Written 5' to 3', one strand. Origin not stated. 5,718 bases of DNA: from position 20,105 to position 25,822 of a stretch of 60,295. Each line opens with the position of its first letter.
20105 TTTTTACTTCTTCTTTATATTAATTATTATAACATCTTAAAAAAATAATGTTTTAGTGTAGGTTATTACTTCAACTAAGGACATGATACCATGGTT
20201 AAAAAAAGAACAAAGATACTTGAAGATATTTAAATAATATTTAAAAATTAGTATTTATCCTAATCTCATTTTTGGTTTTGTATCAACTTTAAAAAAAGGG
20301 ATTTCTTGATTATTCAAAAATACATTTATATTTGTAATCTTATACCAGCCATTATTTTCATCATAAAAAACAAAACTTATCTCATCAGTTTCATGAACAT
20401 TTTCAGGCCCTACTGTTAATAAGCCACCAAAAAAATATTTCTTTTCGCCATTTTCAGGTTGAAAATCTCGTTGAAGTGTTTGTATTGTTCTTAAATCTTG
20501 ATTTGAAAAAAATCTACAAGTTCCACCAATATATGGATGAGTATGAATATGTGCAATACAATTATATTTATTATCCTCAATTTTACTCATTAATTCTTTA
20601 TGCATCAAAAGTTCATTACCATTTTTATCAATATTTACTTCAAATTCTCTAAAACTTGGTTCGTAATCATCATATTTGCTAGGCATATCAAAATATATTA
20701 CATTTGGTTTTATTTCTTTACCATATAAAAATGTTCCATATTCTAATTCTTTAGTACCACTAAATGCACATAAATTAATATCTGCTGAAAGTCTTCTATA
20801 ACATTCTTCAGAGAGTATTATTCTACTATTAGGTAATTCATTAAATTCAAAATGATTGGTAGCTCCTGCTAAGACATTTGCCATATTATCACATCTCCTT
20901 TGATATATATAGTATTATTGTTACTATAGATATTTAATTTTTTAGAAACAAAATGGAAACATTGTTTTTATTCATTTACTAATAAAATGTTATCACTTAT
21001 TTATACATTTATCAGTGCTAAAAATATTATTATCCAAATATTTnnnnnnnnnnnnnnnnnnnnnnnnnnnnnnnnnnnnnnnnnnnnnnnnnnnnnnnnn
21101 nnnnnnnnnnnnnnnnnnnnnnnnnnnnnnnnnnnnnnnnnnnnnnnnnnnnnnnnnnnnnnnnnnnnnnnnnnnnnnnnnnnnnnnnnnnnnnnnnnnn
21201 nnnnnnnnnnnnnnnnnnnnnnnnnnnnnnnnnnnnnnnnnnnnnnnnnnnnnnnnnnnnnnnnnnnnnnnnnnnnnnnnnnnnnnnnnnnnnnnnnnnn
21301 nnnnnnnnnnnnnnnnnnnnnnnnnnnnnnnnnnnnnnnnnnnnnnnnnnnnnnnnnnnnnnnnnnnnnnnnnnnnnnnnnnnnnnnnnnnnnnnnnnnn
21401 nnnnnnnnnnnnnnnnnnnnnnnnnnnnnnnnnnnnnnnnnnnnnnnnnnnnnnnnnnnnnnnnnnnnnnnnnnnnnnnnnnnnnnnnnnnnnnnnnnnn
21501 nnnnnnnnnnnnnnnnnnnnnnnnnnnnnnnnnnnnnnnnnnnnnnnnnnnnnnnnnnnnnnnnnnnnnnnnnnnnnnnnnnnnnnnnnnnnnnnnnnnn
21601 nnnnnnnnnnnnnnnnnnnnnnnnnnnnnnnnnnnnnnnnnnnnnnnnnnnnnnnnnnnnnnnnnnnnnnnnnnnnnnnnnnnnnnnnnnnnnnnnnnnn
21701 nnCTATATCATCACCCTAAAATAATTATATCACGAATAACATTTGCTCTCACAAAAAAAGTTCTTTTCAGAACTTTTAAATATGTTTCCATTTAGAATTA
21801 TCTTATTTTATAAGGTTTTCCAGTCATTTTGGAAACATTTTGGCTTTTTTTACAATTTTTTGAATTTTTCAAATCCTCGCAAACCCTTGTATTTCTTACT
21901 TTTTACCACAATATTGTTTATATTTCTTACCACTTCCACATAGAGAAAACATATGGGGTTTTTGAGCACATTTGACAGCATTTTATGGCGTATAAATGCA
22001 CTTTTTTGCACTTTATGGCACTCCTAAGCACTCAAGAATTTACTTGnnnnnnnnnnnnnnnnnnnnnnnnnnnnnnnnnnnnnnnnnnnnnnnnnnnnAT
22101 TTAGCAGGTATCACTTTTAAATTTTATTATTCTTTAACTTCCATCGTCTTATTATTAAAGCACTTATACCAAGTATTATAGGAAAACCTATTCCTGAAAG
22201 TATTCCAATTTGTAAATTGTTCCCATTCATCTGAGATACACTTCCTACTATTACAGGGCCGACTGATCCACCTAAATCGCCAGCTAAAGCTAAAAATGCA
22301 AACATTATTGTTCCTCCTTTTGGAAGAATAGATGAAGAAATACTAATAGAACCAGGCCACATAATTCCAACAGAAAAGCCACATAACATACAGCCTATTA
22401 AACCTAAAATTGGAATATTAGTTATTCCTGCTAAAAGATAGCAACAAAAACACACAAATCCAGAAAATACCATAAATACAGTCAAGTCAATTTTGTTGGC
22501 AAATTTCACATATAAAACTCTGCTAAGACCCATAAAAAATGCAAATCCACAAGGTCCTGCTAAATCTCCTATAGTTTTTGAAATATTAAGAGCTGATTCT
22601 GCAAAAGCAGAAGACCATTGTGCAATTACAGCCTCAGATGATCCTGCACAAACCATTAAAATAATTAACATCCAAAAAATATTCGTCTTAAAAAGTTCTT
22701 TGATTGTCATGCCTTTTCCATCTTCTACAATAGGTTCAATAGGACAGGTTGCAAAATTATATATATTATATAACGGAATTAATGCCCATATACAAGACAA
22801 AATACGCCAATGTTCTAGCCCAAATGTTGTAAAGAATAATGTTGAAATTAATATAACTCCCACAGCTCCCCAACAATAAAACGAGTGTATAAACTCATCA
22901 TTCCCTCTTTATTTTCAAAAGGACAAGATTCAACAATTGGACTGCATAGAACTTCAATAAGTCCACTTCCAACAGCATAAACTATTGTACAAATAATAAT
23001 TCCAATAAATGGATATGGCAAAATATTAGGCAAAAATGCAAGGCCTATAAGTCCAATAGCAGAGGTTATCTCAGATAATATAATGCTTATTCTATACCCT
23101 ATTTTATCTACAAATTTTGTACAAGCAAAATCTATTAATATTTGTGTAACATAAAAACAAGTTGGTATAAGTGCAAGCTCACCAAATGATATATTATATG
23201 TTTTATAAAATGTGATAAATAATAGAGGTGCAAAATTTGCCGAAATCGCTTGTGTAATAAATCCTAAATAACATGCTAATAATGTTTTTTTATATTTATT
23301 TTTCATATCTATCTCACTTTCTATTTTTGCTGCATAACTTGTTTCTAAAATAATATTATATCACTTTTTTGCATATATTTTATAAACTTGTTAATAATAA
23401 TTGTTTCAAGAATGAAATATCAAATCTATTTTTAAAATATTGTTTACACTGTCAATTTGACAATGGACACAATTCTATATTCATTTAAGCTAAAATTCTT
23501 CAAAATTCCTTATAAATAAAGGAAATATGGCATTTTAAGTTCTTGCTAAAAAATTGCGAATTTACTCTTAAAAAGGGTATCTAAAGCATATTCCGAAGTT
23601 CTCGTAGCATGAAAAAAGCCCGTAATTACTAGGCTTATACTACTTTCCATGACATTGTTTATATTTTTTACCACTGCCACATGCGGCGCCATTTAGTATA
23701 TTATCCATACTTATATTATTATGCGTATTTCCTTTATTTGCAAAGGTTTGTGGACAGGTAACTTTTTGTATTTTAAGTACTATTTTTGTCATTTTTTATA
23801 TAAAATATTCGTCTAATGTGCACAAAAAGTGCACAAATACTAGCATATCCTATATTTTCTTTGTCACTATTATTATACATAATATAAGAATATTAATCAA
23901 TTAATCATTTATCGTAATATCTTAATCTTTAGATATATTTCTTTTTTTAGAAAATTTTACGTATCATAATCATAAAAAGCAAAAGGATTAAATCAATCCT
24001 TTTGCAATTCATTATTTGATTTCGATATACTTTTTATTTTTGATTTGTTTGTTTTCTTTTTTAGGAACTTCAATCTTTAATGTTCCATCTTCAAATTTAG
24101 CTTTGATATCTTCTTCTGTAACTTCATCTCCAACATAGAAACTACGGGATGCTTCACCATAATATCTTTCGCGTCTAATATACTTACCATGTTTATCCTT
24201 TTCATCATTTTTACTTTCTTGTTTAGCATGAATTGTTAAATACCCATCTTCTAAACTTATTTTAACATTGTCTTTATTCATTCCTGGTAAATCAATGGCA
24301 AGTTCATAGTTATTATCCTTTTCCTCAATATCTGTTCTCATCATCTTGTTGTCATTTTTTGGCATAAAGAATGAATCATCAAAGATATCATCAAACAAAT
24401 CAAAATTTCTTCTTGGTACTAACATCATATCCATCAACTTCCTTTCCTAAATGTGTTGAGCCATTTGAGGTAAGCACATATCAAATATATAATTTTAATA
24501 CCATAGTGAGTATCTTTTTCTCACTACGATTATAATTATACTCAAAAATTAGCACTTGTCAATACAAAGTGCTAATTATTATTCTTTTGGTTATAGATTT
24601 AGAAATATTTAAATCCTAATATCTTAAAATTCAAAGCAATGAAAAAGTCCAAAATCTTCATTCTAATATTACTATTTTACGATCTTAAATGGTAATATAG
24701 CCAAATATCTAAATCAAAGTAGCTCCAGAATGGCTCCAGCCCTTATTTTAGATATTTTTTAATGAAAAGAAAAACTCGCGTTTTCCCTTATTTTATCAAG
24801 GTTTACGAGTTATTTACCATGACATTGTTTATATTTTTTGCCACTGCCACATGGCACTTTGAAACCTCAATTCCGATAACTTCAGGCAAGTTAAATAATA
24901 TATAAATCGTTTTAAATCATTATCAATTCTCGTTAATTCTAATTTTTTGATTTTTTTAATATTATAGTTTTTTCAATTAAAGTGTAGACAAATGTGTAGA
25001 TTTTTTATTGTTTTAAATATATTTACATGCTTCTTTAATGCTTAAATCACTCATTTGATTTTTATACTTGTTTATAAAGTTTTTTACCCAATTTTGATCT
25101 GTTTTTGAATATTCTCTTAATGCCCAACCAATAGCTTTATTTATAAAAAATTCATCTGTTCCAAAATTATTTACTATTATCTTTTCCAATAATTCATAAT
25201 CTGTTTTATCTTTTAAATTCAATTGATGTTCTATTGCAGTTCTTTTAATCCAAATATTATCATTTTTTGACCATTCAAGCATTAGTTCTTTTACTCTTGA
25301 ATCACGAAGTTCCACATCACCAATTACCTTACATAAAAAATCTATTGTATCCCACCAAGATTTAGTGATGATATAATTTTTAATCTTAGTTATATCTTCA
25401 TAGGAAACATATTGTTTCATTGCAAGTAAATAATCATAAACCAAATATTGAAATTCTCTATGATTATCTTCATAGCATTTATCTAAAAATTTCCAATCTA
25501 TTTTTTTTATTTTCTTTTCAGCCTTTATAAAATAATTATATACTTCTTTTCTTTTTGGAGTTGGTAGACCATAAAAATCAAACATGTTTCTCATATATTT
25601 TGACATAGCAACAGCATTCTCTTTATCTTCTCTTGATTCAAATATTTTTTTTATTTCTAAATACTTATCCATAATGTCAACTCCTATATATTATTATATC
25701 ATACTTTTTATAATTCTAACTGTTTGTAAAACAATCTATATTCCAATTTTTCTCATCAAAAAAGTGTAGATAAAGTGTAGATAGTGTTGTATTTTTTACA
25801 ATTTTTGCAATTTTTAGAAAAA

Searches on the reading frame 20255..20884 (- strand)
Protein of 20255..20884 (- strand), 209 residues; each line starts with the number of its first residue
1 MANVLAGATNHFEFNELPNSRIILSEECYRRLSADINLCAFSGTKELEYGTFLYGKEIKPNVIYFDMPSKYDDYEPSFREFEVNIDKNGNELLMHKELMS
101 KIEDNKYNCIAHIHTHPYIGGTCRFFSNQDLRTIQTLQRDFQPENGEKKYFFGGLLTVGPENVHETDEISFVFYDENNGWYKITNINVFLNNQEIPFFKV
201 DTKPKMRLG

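Call 6: search_protein_families(library=pfam, proteins=[window:20255-20884:-], max_evalue=0.01)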
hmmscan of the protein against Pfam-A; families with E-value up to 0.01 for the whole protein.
window:20255-20884:- (209 aa): 0 families

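Call 49: find_encoding_contigs(protein=window:20255-20884:-, flank=8000, max_places=10)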
Protein window:20255-20884:- (209 aa): 2 contigs read that carry it; 2 places shown.
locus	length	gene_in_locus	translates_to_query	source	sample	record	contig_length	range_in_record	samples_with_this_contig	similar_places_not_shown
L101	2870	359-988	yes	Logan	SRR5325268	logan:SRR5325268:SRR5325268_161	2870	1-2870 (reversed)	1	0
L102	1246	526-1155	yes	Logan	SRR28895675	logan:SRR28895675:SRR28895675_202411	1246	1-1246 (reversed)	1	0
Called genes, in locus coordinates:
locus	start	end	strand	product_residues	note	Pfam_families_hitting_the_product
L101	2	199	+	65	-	?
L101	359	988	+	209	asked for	-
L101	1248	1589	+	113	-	-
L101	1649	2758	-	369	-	PF01368:DHH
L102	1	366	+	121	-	?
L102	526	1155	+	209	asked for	-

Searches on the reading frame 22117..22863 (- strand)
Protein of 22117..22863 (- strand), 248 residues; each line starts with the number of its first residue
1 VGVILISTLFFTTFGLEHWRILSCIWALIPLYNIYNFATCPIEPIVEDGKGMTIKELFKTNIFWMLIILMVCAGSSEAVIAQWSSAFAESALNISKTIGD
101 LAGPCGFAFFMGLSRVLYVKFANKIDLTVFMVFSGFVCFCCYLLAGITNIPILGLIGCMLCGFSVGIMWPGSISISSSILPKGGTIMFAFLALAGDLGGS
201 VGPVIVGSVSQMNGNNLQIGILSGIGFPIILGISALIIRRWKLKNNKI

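Call 6: search_protein_families(library=pfam, proteins=[window:22117-22863:-], max_evalue=0.01)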
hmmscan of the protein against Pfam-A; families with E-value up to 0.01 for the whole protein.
window:22117-22863:- (248 aa): 1 family
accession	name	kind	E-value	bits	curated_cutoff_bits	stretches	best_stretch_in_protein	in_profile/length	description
PF07690.21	MFS_1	-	1.6e-10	40.9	33.4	1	53-203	195-347/347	Major Facilitator Superfamily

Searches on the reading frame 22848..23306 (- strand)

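Call 6: search_protein_families(library=pfam, proteins=[window:22848-23306:-], max_evalue=0.01)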
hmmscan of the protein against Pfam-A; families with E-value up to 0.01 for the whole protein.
window:22848-23306:- (152 aa): 1 family
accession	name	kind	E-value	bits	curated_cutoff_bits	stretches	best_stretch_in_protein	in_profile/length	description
PF07690.21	MFS_1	-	6.5e-10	38.9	33.4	1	14-140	4-126/347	Major Facilitator Superfamily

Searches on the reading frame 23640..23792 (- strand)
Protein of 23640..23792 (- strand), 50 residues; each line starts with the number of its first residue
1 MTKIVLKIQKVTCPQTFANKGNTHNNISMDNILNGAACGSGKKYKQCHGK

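Call 6: search_protein_families(library=pfam, proteins=[window:23640-23792:-], max_evalue=0.01)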
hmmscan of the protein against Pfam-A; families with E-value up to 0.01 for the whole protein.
window:23640-23792:- (50 aa): 1 family
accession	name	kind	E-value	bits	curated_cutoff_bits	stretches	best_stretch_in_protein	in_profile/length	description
PF02810.21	SEC-C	-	0.00015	22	20.4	1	38-50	7-19/19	SEC-C motif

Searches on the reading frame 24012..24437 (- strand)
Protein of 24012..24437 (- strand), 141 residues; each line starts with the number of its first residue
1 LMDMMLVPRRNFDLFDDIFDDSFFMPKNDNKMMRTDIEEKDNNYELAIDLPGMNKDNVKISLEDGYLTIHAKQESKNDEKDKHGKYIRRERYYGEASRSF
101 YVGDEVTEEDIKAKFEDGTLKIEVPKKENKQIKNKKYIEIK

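Call 6: search_protein_families(library=pfam, proteins=[window:24012-24437:-], max_evalue=0.01)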
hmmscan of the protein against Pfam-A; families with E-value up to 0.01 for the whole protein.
window:24012-24437:- (141 aa): 4 families
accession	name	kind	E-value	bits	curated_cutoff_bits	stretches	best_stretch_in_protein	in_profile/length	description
PF00011.27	HSP20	-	9.5e-25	87.1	20.8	1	36-141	1-102/102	Hsp20/alpha crystallin family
PF17886.7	ArsA_HSP20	-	7e-08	32.4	22.5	1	41-123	1-62/63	HSP20-like domain found in ArsA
PF04969.22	CS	-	0.0008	20.8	21.3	0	39-74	7-43/78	CS domain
PF18046.7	FKBP26_C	-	0.0026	18.3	27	0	108-127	18-37/72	FKBP26_C-terminal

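Call 48: find_encoding_contigs(protein=window:24012-24431:-, flank=8000, max_places=10)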
Protein window:24012-24431:- (139 aa): no gene with exactly this product is on record in the collection.

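Call 50: find_encoding_contigs(protein=window:24012-24434:-, flank=8000, max_places=10)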
Protein window:24012-24434:- (140 aa): 1 contig read that carries it; 1 place shown.
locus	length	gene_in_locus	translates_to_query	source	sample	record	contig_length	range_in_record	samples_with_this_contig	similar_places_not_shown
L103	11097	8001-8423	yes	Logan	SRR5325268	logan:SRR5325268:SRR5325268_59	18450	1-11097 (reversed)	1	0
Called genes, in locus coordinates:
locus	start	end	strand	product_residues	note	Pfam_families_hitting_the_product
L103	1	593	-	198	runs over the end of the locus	PF04647:AgrB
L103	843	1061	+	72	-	PF00313:CSD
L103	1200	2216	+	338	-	PF00535:Glycos_transf_2, PF04138:GtrA_DPMS_TM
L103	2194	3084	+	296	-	PF09992:NAGPA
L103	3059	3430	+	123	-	-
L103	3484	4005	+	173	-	PF02482:Ribosomal_S30AE, PF16321:Ribosom_S30AE_C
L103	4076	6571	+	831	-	PF07517:SecA_DEAD, PF00270:DEAD (faint), PF01043:SecA_PP_bind, PF21090:P-loop_SecA, PF07516:SecA_SW, PF02810:SEC-C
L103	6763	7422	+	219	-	PF08713:DNA_alkylation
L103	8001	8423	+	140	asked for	PF00011:HSP20, PF17886:ArsA_HSP20 (weak)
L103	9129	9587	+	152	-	PF07690:MFS_1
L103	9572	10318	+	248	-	PF07690:MFS_1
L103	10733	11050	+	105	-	-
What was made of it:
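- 24012..24434 (-): hsp20 small heat-shock gene, cargo of module 2. calls 6, 50
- Tried and rejected: The correct one returned only the same array (call 50).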

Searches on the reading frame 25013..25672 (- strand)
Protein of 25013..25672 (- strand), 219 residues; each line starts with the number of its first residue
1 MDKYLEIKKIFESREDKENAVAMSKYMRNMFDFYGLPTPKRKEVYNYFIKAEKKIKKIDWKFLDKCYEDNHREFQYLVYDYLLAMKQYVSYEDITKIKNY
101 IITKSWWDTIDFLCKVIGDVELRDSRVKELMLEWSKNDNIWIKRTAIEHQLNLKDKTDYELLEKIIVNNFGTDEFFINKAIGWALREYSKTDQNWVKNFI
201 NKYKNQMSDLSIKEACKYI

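Call 6: search_protein_families(library=pfam, proteins=[window:25013-25672:-], max_evalue=0.01)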
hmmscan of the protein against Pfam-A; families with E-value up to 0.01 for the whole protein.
window:25013-25672:- (219 aa): 1 family
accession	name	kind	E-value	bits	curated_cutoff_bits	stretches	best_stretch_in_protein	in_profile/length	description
PF08713.17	DNA_alkylation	-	8.3e-60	202.5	21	1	8-219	2-213/213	DNA alkylation repair enzyme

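Call 38: find_encoding_contigs(protein=window:25013-25672:-, flank=6000, max_places=10)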
Protein window:25013-25672:- (219 aa): 4 contigs read that carry it; 3 places shown.
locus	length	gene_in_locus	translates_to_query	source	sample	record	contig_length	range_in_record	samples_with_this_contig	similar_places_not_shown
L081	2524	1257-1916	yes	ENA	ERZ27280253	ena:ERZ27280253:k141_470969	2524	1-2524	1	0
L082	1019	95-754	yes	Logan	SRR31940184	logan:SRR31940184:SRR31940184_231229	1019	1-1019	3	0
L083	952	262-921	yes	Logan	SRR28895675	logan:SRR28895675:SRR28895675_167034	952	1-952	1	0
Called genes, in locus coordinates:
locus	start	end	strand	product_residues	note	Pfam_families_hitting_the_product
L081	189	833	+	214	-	PF00226:DnaJ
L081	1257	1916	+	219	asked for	PF08713:DNA_alkylation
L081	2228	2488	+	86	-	-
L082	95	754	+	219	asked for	PF08713:DNA_alkylation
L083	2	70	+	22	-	?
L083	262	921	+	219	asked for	PF08713:DNA_alkylation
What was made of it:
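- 25013..25672 (-): alkD-like DNA alkylation repair gene, cargo of module 1. call 6; the same protein occurs in L081-L083 (call 38)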

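Call 45: search_protein_families(library=pfam, proteins=[L081:2228-2488:+], max_evalue=0.001)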
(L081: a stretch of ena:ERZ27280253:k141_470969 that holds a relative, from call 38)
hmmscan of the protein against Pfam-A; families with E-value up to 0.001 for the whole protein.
L081:2228-2488:+ (86 aa): 0 families
